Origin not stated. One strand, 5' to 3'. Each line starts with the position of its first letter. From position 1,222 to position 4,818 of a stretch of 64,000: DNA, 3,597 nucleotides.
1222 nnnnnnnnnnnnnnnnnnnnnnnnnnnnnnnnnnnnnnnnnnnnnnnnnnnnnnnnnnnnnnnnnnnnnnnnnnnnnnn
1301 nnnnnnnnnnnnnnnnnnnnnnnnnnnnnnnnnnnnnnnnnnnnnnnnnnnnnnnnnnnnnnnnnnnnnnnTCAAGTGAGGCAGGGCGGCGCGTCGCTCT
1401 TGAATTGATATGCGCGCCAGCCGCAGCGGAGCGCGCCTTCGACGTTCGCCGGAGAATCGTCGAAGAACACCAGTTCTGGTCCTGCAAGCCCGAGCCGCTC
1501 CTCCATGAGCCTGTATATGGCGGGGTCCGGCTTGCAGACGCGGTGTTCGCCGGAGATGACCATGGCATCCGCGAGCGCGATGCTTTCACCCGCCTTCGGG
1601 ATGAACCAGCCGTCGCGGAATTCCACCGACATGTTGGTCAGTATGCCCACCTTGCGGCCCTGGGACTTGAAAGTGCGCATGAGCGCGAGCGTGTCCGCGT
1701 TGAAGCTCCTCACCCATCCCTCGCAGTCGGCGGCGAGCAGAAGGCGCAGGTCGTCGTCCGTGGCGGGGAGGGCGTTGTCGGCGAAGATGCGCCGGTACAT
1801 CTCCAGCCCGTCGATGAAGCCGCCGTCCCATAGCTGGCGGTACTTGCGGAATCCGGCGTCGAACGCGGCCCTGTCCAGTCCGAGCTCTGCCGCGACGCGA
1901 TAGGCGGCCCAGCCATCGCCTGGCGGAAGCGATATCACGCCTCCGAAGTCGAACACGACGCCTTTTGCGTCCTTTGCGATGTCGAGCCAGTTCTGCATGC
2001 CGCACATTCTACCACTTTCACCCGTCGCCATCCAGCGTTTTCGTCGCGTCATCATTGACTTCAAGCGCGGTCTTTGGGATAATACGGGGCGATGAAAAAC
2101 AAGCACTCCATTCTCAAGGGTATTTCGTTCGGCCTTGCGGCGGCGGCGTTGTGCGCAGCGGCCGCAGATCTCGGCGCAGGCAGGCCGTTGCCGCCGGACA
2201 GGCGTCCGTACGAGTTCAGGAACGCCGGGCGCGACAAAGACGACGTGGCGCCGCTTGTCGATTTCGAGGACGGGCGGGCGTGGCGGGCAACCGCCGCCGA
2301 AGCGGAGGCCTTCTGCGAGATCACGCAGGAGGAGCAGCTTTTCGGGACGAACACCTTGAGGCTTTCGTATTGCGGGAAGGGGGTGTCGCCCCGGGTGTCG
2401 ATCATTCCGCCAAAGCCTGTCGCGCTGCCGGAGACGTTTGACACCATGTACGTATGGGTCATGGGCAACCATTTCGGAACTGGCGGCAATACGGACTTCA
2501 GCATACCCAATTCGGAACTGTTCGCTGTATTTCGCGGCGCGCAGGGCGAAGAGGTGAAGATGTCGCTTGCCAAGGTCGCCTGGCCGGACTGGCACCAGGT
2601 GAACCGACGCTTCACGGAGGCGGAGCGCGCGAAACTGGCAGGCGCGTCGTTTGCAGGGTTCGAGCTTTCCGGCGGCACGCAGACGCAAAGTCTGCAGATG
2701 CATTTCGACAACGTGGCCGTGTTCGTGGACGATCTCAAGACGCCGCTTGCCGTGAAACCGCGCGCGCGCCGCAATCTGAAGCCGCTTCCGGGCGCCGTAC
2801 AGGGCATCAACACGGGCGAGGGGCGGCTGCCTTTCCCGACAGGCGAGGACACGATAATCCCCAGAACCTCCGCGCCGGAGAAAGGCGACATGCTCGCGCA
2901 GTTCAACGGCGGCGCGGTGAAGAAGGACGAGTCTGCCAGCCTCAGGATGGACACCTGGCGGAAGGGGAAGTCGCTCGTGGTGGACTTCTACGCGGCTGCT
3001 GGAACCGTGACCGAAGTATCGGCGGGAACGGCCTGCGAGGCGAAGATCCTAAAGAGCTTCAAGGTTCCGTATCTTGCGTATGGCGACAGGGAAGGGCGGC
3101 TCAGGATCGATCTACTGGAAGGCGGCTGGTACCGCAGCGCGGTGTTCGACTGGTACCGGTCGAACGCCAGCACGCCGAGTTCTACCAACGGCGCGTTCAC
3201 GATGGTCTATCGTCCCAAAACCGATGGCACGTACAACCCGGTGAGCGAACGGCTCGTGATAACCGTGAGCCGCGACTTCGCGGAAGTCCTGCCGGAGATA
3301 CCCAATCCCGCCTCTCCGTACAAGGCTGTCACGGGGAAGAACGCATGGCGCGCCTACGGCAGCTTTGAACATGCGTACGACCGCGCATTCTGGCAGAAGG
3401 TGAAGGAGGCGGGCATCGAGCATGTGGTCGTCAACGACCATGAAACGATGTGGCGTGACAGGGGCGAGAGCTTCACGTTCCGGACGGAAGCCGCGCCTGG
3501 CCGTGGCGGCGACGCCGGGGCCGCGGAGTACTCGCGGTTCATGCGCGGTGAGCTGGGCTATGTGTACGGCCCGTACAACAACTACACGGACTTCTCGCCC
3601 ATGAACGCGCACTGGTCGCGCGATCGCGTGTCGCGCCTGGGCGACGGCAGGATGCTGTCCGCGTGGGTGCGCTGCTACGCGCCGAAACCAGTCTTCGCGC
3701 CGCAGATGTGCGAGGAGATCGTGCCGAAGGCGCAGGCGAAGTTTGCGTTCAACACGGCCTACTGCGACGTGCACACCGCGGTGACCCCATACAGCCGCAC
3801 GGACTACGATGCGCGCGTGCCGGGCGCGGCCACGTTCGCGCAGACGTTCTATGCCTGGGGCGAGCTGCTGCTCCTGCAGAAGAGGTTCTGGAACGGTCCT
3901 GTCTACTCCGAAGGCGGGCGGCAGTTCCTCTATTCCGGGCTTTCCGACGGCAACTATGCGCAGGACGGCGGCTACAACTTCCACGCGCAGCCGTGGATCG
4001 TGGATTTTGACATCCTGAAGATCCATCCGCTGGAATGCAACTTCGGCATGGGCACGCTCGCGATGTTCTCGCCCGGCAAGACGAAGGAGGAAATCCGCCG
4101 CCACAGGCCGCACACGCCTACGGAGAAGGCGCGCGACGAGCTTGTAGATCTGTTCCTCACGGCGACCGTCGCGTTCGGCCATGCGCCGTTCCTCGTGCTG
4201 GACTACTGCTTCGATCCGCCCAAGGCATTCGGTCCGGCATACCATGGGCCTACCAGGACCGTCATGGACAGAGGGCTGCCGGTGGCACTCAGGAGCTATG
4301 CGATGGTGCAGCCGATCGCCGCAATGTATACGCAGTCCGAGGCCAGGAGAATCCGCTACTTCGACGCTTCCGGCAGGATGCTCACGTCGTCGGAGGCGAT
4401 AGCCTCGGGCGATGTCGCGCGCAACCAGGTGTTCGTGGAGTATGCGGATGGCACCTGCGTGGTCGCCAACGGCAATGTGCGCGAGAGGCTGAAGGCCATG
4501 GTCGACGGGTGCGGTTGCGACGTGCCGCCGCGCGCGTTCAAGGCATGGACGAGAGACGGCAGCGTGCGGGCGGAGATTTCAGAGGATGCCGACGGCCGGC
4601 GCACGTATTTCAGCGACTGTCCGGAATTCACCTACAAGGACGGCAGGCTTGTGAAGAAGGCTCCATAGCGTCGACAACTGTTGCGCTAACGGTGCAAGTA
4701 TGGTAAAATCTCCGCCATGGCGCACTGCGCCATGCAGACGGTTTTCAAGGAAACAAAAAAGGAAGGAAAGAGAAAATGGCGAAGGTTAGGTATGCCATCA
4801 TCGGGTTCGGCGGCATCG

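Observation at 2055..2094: Canonical sigma70-type promoters ending 6-8 nt before start codons: probable leaderless mRNAs (example 1 of 4)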

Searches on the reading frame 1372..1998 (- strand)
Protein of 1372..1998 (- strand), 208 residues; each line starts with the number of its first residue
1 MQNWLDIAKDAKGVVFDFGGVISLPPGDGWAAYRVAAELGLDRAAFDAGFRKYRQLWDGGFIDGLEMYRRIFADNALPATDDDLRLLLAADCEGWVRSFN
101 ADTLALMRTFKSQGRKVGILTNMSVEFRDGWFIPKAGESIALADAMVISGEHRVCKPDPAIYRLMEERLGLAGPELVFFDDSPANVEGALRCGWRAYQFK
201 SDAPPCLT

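Call 16: search_protein_families(library=pfam, proteins=[window:1372-1998:-])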
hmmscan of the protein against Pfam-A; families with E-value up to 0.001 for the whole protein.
window:1372-1998:- (208 aa): 1 family
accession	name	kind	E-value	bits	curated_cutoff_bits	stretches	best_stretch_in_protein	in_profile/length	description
PF00702.32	Hydrolase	-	4.8e-12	47.1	26.4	1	12-193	2-191/191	haloacid dehalogenase-like hydrolase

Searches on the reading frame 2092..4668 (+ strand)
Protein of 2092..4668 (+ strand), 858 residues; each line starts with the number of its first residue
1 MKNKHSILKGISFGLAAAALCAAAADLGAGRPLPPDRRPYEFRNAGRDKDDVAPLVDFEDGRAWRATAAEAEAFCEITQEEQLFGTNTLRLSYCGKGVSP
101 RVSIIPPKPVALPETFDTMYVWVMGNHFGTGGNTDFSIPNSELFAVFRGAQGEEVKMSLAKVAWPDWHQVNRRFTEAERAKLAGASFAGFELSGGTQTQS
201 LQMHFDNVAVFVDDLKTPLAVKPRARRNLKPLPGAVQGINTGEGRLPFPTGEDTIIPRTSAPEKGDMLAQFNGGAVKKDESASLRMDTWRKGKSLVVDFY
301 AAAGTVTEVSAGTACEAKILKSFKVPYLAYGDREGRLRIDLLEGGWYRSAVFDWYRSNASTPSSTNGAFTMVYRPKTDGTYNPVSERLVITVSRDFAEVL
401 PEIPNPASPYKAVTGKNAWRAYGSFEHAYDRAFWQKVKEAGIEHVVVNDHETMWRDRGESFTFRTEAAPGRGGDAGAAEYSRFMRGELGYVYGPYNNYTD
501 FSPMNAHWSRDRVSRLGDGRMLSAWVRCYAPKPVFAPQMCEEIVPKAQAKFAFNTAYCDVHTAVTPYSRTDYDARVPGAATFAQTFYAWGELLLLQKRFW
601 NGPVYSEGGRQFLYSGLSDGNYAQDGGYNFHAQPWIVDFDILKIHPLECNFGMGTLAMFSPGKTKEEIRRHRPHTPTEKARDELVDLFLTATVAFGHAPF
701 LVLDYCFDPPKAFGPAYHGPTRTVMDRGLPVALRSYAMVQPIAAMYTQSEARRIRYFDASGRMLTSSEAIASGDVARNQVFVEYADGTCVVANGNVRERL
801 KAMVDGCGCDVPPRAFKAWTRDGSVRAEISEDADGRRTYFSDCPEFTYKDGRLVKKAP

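Call 16: search_protein_families(library=pfam, proteins=[window:2092-4668:+])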
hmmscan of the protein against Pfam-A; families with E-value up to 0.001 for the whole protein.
window:2092-4668:+ (858 aa): 0 families

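Call 38: find_related_loci(query=window:2092-4668:+, collection=metagenome_contigs, flank=1500)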
Query window:2092-4668:+ (858 aa) in metagenome_contigs; peptide patterns used: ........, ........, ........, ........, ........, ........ (x = any residue, [..] = any of these).
31 stretches matched a pattern; 13 encode a relative of the query (tblastn E <= 1e-3); 13 distinct loci.
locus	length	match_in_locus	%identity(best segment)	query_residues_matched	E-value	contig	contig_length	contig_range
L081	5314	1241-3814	98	1-858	0e+0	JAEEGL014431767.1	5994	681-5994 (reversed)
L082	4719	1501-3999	87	26-858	0e+0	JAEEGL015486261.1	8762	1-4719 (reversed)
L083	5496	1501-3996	74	26-857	0e+0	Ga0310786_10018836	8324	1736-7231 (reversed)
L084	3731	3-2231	82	114-856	0e+0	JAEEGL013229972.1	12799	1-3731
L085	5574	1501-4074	72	2-856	0e+0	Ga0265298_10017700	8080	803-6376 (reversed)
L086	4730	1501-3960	73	38-856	0e+0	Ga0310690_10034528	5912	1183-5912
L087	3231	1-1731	80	280-856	0e+0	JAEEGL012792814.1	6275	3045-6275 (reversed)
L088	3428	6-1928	73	217-856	0e+0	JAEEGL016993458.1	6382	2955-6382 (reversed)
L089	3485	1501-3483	69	5-657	0e+0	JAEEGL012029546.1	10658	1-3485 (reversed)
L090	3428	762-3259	79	26-856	0e+0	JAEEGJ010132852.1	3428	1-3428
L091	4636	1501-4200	47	25-852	0e+0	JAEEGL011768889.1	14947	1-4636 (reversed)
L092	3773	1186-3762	47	36-817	0e+0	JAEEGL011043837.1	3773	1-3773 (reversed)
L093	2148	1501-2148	78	26-241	1e-107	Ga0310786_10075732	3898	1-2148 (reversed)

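Call 67: list_cluster_members(proteins=[window:2092-4668:+, window:1372-1998:-, window:8417-10264:+, window:8189-10264:+, window:31183-32106:+, window:45161-49558:+, window:45311-49558:+, window:21235-23817:+, window:21199-23817:+, window:21208-23817:+])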
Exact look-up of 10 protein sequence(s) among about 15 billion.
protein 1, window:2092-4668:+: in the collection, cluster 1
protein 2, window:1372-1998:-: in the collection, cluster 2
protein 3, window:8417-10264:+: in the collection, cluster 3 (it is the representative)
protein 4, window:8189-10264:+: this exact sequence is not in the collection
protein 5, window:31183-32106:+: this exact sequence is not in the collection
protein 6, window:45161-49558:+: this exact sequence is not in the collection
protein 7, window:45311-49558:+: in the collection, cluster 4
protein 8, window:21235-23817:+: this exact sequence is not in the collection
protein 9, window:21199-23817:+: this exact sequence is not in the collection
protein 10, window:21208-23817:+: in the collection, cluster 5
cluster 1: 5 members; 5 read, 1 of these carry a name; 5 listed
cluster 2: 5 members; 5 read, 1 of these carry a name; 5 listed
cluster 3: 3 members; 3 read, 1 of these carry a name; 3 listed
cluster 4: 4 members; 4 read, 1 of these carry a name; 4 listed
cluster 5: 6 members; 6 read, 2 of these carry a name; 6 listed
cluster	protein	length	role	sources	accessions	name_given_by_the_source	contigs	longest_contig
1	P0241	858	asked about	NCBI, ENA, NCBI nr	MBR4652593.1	MAG: hypothetical protein IKO72_04470 [Kiritimatiellae bacterium] | hypothetical protein [Kiritimatiellia bacterium]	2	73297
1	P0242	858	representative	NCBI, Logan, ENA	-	-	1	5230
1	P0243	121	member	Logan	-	-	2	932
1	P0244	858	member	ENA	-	-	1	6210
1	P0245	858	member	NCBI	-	-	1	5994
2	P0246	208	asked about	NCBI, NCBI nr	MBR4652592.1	MAG: HAD-IA family hydrolase [Kiritimatiellae bacterium] | HAD-IA family hydrolase [Kiritimatiellia bacterium]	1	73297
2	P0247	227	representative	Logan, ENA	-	-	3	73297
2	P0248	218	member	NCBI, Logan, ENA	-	-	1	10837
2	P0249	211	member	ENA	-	-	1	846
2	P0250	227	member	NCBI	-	-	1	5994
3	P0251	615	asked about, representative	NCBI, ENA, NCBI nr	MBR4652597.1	MAG: pyruvate carboxylase subunit B [Kiritimatiellae bacterium] | pyruvate carboxylase subunit B [Kiritimatiellia bacterium]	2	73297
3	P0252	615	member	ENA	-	-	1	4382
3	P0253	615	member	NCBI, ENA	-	-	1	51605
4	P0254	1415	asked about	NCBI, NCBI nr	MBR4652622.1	MAG: hypothetical protein IKO72_04615 [Kiritimatiellae bacterium] | hypothetical protein [Kiritimatiellia bacterium]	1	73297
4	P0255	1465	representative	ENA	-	-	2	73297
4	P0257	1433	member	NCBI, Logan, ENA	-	-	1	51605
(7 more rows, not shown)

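Call 68: find_encoding_contigs(protein=P0253, flank=10000, max_places=2)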
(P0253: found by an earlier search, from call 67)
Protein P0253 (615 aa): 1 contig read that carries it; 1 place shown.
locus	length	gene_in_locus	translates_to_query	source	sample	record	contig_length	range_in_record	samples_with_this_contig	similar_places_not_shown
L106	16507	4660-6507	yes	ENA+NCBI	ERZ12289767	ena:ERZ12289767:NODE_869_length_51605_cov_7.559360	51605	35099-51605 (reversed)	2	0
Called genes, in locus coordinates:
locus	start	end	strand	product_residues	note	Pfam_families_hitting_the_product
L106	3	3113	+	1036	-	?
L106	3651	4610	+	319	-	-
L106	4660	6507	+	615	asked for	PF00682:HMGL-like, PF02436:PYC_OADA, PF00364:Biotin_lipoyl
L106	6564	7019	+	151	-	PF01957:NfeD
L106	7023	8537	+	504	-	PF00149:Metallophos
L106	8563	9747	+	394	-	PF14607:GxDLY, PF14606:Lipase_GDSL_3, PF13472:Lipase_GDSL_2 (weak)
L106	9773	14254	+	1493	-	PF07470:Glyco_hydro_88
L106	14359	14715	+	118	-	-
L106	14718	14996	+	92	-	-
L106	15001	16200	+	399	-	PF01676:Metalloenzyme, PF10143:PhosphMutase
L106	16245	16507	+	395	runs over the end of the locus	PF13088:BNR_2 (weak), PF02012:BNR (faint), PF13088:BNR_2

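Call 69: find_encoding_contigs(protein=P0257, flank=10000, max_places=2)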
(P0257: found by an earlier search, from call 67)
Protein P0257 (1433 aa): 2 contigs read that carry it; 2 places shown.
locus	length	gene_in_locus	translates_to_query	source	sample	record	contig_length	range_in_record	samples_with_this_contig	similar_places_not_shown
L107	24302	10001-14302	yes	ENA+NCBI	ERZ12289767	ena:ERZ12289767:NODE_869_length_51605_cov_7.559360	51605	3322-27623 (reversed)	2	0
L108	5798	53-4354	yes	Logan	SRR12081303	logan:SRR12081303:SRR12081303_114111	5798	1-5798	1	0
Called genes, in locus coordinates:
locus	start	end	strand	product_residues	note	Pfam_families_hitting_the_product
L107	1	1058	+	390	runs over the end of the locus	PF01979:Amidohydro_1, PF12890:DHOase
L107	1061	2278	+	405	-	-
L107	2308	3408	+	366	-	PF14607:GxDLY, PF13472:Lipase_GDSL_2 (faint), PF14606:Lipase_GDSL_3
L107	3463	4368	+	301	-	PF00701:DHDPS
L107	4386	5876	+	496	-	PF07676:PD40 (faint), PF26550:Tricorn_2nd (faint), PF26549:Tricorn_N (weak)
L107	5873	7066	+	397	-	-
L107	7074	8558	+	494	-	PF26549:Tricorn_N (faint), PF26550:Tricorn_2nd, PF07676:PD40 (faint)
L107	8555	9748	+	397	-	-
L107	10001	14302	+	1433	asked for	PF12951:PATR (weak)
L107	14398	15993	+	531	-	-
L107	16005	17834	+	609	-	-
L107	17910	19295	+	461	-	-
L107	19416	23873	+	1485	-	-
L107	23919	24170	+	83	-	PF09723:Zn_ribbon_8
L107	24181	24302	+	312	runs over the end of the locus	PF00152:tRNA-synt_2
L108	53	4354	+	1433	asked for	PF12951:PATR (weak)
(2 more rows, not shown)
